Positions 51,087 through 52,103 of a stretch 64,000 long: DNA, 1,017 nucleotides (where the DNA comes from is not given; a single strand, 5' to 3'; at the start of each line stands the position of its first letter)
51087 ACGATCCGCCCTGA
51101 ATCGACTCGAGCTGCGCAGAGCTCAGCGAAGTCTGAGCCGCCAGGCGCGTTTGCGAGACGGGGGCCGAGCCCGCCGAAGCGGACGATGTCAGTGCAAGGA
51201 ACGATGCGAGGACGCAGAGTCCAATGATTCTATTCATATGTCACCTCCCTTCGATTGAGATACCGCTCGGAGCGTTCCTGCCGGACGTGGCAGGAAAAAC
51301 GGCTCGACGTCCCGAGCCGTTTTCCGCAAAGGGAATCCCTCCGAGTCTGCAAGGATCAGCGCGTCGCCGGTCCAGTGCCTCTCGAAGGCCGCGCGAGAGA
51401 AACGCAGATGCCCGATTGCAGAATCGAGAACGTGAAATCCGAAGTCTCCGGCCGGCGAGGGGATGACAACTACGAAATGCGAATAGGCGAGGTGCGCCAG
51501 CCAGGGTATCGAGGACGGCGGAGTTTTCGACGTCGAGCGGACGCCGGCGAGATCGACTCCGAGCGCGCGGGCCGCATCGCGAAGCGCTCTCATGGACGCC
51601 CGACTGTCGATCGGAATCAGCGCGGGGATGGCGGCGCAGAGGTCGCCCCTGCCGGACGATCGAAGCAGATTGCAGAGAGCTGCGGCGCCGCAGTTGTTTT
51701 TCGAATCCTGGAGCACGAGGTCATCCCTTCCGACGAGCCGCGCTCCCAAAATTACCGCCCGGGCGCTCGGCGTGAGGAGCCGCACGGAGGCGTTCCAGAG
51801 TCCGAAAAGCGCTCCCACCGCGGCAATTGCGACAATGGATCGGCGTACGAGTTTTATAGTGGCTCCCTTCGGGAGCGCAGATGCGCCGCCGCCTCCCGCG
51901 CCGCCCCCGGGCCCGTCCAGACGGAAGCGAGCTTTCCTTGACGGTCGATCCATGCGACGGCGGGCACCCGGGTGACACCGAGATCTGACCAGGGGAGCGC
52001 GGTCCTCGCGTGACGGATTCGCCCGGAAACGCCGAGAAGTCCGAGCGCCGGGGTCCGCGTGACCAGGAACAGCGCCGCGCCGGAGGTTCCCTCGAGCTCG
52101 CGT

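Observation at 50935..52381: Sec-signal plus double-glycine-leader peptide, paired with an outward-facing stand-alone C39 peptidase and a TlpA-like thioredoxin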

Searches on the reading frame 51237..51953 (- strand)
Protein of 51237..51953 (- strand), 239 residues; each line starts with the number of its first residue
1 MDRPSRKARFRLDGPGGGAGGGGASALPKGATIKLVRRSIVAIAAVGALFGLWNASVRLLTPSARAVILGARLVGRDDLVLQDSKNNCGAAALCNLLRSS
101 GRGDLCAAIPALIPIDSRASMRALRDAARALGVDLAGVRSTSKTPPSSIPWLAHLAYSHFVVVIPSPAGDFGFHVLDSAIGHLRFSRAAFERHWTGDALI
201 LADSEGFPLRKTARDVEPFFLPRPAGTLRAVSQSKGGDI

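Call 5: search_protein_families(library=pfam, proteins=[window:51237-51953:-], max_evalue=0.01)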
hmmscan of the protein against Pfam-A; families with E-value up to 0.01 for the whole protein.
seq(239 aa): 1 family
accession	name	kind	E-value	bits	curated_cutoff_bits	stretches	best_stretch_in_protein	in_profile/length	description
PF03412.21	Peptidase_C39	-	9.1e-11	42.2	22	1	79-204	4-131/133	Peptidase C39 family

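Call 6: search_protein_families(library=ncbifam, proteins=[window:51237-51953:-], max_evalue=0.01)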
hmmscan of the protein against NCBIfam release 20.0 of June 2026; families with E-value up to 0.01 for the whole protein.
seq(239 aa): 3 families
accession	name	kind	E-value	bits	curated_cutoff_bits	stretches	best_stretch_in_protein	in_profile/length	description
TIGR03796.1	NHLM_micro_ABC1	equivalog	2e-06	26.3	853.3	1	80-221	5-146/710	NHLP family bacteriocin export ABC transporter peptidase/permease/ATPase subunit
NF058616.2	C39_FapD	equivalog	0.0012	18.1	330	0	156-197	135-174/224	fibril amyloid maturation endopeptidase FapD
TIGR01193.1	bacteriocin_ABC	subfamily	0.0028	16.3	523.85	1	85-212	4-139/708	peptide cleavage/export ABC transporter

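Call 11: find_homologous_proteins(query=window:51237-51953:-, max_evalue=0.001)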
Query seq(239 aa) (239 aa): 1 proteins with E <= 0.001 among 7387 candidates.
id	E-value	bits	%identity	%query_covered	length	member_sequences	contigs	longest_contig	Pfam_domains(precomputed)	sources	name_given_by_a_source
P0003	1.8e-115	403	90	87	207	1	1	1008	PF03412.22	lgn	-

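Call 20: find_encoding_contigs(protein=P0003, flank=2000)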
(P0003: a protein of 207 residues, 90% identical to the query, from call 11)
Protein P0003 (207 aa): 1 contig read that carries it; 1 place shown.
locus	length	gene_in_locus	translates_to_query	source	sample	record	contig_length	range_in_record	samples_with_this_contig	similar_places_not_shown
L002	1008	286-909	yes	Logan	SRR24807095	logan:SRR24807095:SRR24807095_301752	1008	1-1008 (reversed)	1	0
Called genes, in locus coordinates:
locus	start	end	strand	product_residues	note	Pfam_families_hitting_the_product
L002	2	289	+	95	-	?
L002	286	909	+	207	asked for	PF03412:Peptidase_C39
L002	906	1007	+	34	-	?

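Call 24: search_protein_representatives(protein=window:51237-51953:-)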
Query: 239 residues. Proteins with E-value up to 0.001 (for the whole library): 462; up to 1e-10: 24; up to 1e-30: 1. The best 150 are listed.
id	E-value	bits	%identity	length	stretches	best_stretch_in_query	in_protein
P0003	5.6e-116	402.5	90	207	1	33-239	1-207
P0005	3.0e-18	82.7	41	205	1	64-206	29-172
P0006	3.6e-15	72.6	41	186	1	40-201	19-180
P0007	1.1e-14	71.0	36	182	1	36-201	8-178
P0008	1.5e-14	70.6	37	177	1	42-200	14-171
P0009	1.6e-14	70.4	38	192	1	71-202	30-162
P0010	1.6e-14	70.4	38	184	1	71-208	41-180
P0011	7.4e-14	68.3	37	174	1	72-205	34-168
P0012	7.4e-14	68.3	37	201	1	42-208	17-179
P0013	1.9e-13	66.9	39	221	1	30-206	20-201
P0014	5.6e-13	65.4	39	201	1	59-204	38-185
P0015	2.3e-12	63.4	38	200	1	65-202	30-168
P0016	4.0e-12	62.6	34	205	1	59-204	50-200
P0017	8.9e-12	61.5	41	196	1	63-208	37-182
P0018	1.1e-11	61.2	37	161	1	63-202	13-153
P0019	1.2e-11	61.0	35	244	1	49-220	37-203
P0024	5.0e-11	59.0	33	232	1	40-212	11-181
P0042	2.2e-09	53.6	33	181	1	65-204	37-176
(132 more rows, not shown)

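Call 29: find_encoding_contigs(protein=P0017, flank=6000, max_places=3)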
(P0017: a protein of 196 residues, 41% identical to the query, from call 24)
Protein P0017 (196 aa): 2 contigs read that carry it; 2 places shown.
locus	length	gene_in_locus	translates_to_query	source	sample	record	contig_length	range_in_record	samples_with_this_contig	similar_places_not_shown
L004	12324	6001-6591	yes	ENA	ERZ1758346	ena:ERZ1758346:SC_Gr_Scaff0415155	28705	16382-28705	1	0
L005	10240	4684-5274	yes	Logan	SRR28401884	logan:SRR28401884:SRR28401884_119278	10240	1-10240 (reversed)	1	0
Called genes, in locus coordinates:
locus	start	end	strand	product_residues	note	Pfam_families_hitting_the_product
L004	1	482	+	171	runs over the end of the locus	PF00156:Pribosyltran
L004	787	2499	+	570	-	PF00072:Response_reg, PF00990:GGDEF (weak), PF00563:EAL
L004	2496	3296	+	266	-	-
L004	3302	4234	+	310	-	PF03734:YkuD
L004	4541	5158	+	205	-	-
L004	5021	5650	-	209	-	-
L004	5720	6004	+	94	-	-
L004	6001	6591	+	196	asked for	PF03412:Peptidase_C39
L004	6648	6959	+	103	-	-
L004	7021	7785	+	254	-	PF00005:ABC_tran, PF13304:AAA_21 (weak)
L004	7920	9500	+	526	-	-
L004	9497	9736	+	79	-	-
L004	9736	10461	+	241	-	PF04893:Yip1 (weak)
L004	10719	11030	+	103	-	-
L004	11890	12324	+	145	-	?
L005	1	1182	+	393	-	?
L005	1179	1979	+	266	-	-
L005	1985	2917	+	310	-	PF03734:YkuD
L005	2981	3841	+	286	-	-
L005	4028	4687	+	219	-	PF00578:AhpC-TSA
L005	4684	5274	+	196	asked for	PF03412:Peptidase_C39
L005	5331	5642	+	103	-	-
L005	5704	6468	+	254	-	PF00005:ABC_tran, PF13304:AAA_21 (weak)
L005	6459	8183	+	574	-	-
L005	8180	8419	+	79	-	-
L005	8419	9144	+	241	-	PF04893:Yip1 (weak)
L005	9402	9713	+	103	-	-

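Call 36: find_encoding_contigs(protein=P0007, flank=5000, max_places=2)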
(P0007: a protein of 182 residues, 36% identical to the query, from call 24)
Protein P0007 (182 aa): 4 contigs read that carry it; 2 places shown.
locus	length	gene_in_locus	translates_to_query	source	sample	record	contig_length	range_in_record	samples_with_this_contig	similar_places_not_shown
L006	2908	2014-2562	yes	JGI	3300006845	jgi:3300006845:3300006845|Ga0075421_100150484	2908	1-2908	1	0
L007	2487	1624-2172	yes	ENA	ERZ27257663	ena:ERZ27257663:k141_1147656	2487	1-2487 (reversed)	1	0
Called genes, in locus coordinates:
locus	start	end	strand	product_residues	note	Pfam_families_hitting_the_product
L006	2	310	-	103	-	?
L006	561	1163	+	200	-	-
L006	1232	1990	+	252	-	PF13098:Thioredoxin_2 (faint), PF13462:Thioredoxin_4, PF01323:DSBA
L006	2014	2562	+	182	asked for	PF03412:Peptidase_C39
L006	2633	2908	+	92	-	?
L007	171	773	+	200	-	-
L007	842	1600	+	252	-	PF13098:Thioredoxin_2 (faint), PF13462:Thioredoxin_4, PF01323:DSBA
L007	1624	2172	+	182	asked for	PF03412:Peptidase_C39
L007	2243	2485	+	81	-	?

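Call 37: find_encoding_contigs(protein=P0013, flank=5000, max_places=2)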
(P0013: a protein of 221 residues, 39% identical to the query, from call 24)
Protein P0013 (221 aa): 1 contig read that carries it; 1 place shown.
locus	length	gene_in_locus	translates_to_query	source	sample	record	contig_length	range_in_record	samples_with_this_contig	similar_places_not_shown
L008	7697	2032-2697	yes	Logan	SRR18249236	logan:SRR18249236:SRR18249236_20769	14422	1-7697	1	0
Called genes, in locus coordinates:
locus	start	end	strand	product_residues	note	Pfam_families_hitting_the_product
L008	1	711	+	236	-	?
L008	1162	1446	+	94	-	PF00578:AhpC-TSA (weak)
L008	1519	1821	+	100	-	PF00578:AhpC-TSA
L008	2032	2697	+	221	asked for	PF03412:Peptidase_C39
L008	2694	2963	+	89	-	-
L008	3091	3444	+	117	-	-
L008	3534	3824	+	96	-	-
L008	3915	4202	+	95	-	-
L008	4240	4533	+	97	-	-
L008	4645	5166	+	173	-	PF00578:AhpC-TSA (weak), PF08534:Redoxin (weak)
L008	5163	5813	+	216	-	-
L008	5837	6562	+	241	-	PF00005:ABC_tran, PF13304:AAA_21 (weak)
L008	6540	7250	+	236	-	-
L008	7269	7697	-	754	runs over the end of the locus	PF03176:MMPL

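Call 38: find_encoding_contigs(protein=P0042, flank=5000, max_places=2)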
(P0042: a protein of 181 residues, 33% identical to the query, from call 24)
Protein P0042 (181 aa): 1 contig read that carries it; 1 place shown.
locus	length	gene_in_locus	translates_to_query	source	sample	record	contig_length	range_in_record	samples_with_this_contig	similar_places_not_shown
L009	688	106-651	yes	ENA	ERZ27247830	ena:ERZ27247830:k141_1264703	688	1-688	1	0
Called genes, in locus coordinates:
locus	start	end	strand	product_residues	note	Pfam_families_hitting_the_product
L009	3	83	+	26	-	?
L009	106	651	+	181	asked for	PF03412:Peptidase_C39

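Call 47: find_related_loci(query=A4, collection=metagenome_contigs, flank=6000)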
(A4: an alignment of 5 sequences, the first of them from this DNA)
Query A4 (207 aa) in metagenome_contigs; peptide patterns used: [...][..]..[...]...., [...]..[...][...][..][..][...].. (x = any residue, [..] = any of these).
211 stretches matched a pattern, but none encodes a relative of the query by tblastn (E <= 1e-3).

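Call 48: find_encoding_contigs(protein=P0019, flank=6000, max_places=2)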
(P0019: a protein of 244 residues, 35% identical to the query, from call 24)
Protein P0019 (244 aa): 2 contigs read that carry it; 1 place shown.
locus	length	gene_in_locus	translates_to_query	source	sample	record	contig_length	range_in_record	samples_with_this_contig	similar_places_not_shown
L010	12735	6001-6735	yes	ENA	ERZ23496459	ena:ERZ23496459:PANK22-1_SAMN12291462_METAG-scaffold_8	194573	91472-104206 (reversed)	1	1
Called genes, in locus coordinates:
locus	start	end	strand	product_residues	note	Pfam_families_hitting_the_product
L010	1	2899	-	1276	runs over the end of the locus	PF12704:MacB_PCD, PF02687:FtsX, PF12704:MacB_PCD, PF02687:FtsX, PF07143:AttH, PF17186:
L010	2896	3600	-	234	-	PF00005:ABC_tran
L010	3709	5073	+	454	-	PF01546:Peptidase_M20, PF07687:M20_dimer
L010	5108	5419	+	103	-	-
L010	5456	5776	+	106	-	PF00578:AhpC-TSA, PF08534:Redoxin (weak)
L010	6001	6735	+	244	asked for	PF03412:Peptidase_C39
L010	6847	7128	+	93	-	-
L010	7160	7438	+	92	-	-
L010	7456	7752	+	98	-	-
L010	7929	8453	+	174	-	-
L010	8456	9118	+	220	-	-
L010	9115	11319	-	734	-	PF03176:MMPL (weak)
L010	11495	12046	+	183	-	PF13474:SnoaL_3, PF14534:DUF4440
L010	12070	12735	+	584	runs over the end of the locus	PF04389:Peptidase_M28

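Call 49: find_encoding_contigs(protein=P0024, flank=6000, max_places=2)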
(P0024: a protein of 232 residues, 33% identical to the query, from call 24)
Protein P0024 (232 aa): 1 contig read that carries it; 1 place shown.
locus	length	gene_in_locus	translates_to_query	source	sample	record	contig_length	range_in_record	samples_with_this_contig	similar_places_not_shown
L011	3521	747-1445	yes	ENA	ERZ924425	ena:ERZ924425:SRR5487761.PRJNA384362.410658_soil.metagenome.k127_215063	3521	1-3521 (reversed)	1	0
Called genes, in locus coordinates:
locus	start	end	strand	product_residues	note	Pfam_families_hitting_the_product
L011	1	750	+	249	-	?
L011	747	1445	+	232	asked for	PF03412:Peptidase_C39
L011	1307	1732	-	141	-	PF02687:FtsX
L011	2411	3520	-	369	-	?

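Call 50: find_encoding_contigs(protein=P0012, flank=6000, max_places=2)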
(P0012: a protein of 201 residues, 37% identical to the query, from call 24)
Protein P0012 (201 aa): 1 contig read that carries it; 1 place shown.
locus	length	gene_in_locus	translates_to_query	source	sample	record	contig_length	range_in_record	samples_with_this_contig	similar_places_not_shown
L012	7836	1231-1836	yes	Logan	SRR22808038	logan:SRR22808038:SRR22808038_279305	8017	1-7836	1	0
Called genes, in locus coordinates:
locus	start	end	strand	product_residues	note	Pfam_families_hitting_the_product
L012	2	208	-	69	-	?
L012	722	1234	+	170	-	PF00578:AhpC-TSA, PF08534:Redoxin, PF13098:Thioredoxin_2 (weak)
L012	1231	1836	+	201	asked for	PF03412:Peptidase_C39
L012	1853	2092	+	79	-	-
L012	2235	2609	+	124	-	-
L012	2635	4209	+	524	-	-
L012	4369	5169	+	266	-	PF00005:ABC_tran, PF13304:AAA_21 (weak)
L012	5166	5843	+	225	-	PF04893:Yip1 (weak)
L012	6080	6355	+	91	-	PF01381:HTH_3, PF12844:HTH_19 (weak)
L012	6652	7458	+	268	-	-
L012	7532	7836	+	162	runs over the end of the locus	?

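Call 57: search_solved_structures(query=A2, max_evalue=0.001, show_alignments=1)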
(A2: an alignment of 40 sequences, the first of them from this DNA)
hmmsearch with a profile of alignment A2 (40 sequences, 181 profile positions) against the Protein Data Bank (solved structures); distinct sequences matched with E-value up to 0.001: 20.
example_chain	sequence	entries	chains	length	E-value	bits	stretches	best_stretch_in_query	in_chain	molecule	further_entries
6mpz_A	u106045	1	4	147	1.7e-27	99.2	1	48-173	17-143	Double Glycine Motif Protease domain from AMS/PCAT Transporter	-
8vp3_A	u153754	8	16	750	1.9e-25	92.5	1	49-172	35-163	ABC-type bacteriocin transporter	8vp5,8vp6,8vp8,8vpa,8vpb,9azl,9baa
4s0f_A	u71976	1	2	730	1.9e-25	92.5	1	49-172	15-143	ABC-type bacteriocin transporter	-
4ry2_A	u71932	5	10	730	1.9e-25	92.5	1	49-172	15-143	ABC-type bacteriocin transporter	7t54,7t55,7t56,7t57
7n87_A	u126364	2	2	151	1.9e-24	89.2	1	49-172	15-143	ABC-type bacteriocin transporter | Peptidase C39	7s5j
6v9z_A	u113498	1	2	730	5.3e-23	84.5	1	49-172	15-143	ABC-type bacteriocin transporter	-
8vp9_A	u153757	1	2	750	4.8e-22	81.4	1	50-172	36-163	ABC-type bacteriocin transporter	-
3k8u_A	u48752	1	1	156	9.2e-21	77.2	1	49-175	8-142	Putative ABC transporter, ATP-binding protein ComA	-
5xe8_A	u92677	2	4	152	1.1e-20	77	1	49-175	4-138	Putative ABC transporter, ATP-binding protein ComA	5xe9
8hf6_A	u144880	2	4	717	6.2e-20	74.5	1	51-174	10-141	Competence factor transporting ATP-binding protein/permease ComA | Transport/processing ATP-binding protein ComA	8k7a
8hf4_A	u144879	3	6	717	6.3e-20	74.5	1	51-174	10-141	Transport/processing ATP-binding protein ComA | Competence factor transporting ATP-binding protein/permease ComA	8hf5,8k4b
8hf7_A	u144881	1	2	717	6.3e-20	74.5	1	51-174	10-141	Competence factor transporting ATP-binding protein/permease ComA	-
9l5u_A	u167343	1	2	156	2.3e-10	43.3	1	47-168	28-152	DUF4150 domain-containing protein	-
3zua_A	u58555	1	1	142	1.8e-07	33.9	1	57-174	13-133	ALPHA-HEMOLYSIN TRANSLOCATION ATP-BINDING PROTEIN HLYB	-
8ssm_B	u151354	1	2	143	2e-06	30.5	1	48-169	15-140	Contact-dependent inhibitor A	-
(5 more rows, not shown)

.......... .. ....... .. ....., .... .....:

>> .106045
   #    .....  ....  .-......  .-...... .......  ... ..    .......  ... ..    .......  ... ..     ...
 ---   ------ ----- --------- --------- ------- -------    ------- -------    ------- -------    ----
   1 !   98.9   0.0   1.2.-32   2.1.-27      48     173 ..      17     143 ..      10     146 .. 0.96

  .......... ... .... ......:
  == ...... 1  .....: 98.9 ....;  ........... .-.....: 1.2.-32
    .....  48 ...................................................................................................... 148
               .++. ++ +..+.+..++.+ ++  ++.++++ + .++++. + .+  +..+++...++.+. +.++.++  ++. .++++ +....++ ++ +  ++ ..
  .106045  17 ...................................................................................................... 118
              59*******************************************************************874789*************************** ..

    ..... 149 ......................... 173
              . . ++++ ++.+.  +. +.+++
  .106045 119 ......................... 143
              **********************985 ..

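Call 78: find_related_loci(query=A8, collection=genome_contigs, flank=5000)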
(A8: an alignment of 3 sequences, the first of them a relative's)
Query A8 (221 aa) in genome_contigs; peptide patterns used: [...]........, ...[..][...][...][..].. (x = any residue, [..] = any of these).
175 stretches matched a pattern; 74 encode a relative of the query (tblastn E <= 1e-3); 74 distinct loci.
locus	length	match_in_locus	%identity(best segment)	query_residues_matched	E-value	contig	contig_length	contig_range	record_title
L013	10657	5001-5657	86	1-219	6e-107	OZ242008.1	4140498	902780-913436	MAG: Longimicrobiales bacterium isolate 272da3a6-e101-4ee2-9c66-5470dedc8fe0 genome assembly, chromosome: 1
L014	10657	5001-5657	73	1-219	7e-95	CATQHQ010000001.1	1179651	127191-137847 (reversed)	MAG: Longimicrobiales bacterium isolate bdafc7ec-6e0c-465c-8f66-a453459d6fe7 genome assembly, contig: contig_1, whole ge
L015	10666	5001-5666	74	1-221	4e-93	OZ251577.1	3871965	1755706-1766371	MAG: Longimicrobiales bacterium isolate c12f4add-3b90-4b47-9d85-fb5a0b4c0fa4 genome assembly, chromosome: 1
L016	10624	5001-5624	58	5-213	2e-65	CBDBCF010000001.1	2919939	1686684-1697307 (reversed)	MAG: Longimicrobiales bacterium isolate 5ba556fa-f514-4f4d-91d9-400db578e60d genome assembly, contig: contig_1, whole ge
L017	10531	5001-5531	54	22-197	3e-55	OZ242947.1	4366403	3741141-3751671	MAG: Longimicrobiales bacterium isolate 6a20f8b5-db70-4629-8ce6-c1477a6cfa53 genome assembly, chromosome: 1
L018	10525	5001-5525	54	23-196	2e-54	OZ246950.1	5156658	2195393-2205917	MAG: Longimicrobiales bacterium isolate 3aa531a3-4ffc-4887-82fc-46ee838b716f genome assembly, chromosome: 1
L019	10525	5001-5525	54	23-196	1e-53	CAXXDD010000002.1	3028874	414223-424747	MAG: Longimicrobiales bacterium isolate b3959559-3b23-4102-94a7-0dacaa5f4209 genome assembly, contig: contig_2, whole ge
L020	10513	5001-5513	57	27-196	2e-51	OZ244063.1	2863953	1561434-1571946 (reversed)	MAG: Longimicrobiales bacterium isolate c98dfb47-a974-4e0c-a8b8-e7d24a450b7a genome assembly, chromosome: 1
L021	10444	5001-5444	59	51-197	3e-50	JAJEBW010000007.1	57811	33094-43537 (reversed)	MAG: Gemmatimonadetes bacterium isolate jk18x9bins.57 k141_298387, whole genome shotgun sequence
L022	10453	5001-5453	56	46-195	6e-50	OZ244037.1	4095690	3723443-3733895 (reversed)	MAG: Longimicrobiales bacterium isolate f1d7cd51-80ea-44bf-852b-8dd3c8245deb genome assembly, chromosome: 1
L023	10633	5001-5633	47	4-210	1e-49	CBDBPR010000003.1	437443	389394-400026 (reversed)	MAG: Longimicrobiales bacterium isolate 15bddbfb-3f49-4ba2-9727-ef350e1ccbcb genome assembly, contig: contig_3, whole ge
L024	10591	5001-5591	47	4-197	5e-49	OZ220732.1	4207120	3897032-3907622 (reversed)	MAG: Longimicrobiales bacterium isolate 1657d605-667c-4cd4-94fa-5f7303d281ff genome assembly, chromosome: 1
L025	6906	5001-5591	46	4-197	2e-48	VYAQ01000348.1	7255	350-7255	MAG: Gemmatimonadetes bacterium isolate SB0672_bin_21 NODE_2786_length_7255_cov_10.024306, whole genome shotgun sequence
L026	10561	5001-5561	48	11-197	3e-48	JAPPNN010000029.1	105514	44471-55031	MAG: Gemmatimonadota bacterium isolate RHO3_bin_72 NODE_463_length_105514_cov_492.347216, whole genome shotgun sequence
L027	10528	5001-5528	55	23-197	2e-55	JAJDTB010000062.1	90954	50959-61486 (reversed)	MAG: Gemmatimonadetes bacterium isolate jk18x11bins.40 k141_85122, whole genome shotgun sequence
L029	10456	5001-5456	58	50-200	8e-45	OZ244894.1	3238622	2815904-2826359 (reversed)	MAG: Longimicrobiales bacterium isolate d43a5e1e-c9da-4e75-8be2-8243d519a387 genome assembly, chromosome: 1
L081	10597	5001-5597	30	16-203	5e-5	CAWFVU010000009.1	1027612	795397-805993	MAG: uncultured proteobacterium isolate MFD04967.bin.2.10 genome assembly, contig: contig_8898, whole genome shotgun seq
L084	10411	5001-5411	28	73-207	2e-4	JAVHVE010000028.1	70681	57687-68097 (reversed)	MAG: Acidobacteriota bacterium isolate BP_21 scaffold_1229244, whole genome shotgun sequence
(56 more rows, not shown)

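Call 87: search_protein_families(library=ncbifam, proteins=[L029:4812-5468:+, L081:5013-5612:+, L084:4953-5417:+], max_evalue=1)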
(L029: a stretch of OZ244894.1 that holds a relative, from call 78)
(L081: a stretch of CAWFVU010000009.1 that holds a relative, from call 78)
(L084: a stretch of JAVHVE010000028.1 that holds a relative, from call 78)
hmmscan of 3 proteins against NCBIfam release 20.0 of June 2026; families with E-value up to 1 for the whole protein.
L029:4812-5468:+ (219 aa): 3 families
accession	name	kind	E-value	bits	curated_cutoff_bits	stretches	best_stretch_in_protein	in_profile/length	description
TIGR03796.1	NHLM_micro_ABC1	equivalog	5.4e-13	48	853.3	1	88-206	5-121/710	NHLP family bacteriocin export ABC transporter peptidase/permease/ATPase subunit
TIGR01193.1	bacteriocin_ABC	subfamily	1.5e-06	27.1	523.85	1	94-211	5-128/708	peptide cleavage/export ABC transporter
NF050078.1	pilus_FilB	exception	0.12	11.8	475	1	163-209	150-195/277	putative pilus system C39 family peptidase FilB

L081:5013-5612:+ (200 aa): 3 families
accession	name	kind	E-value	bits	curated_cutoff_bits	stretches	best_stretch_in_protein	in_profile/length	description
NF033920.0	C39_PA2778_fam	equivalog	8.7e-18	64.6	150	1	48-199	4-154/255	PA2778 family cysteine peptidase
TIGR03796.1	NHLM_micro_ABC1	equivalog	6.3e-07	28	853.3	1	49-183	2-121/710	NHLP family bacteriocin export ABC transporter peptidase/permease/ATPase subunit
TIGR01193.1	bacteriocin_ABC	subfamily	1.2e-06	27.3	523.85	1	56-181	3-123/708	peptide cleavage/export ABC transporter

L084:4953-5417:+ (155 aa): 8 families
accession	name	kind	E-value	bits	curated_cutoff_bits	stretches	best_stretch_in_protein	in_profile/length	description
TIGR03796.1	NHLM_micro_ABC1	equivalog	1.6e-16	59.7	853.3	1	16-147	3-131/710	NHLP family bacteriocin export ABC transporter peptidase/permease/ATPase subunit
TIGR01193.1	bacteriocin_ABC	subfamily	1.1e-09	37.4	523.85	1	23-148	4-134/708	peptide cleavage/export ABC transporter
NF058616.2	C39_FapD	equivalog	1.1e-07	31.3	330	1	17-138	45-174/224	fibril amyloid maturation endopeptidase FapD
NF050078.1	pilus_FilB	exception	1.9e-06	27.5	475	1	17-130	63-185/277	putative pilus system C39 family peptidase FilB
NF033920.0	C39_PA2778_fam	equivalog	0.0004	19.9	150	1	18-77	8-67/255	PA2778 family cysteine peptidase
TIGR03375.1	type_I_sec_LssB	subfamily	0.00042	18.7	693.1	1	30-146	6-122/696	type I secretion system permease/ATPase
NF045998.1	cleave_ABC_plasm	equivalog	0.0078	14.5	500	1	44-144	27-130/673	Mbov_0121 family peptidase domain-containing ABC transporter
TIGR01846.1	type_I_sec_HlyB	subfamily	0.014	13.7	725.55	1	29-143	3-114/694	type I secretion system permease/ATPase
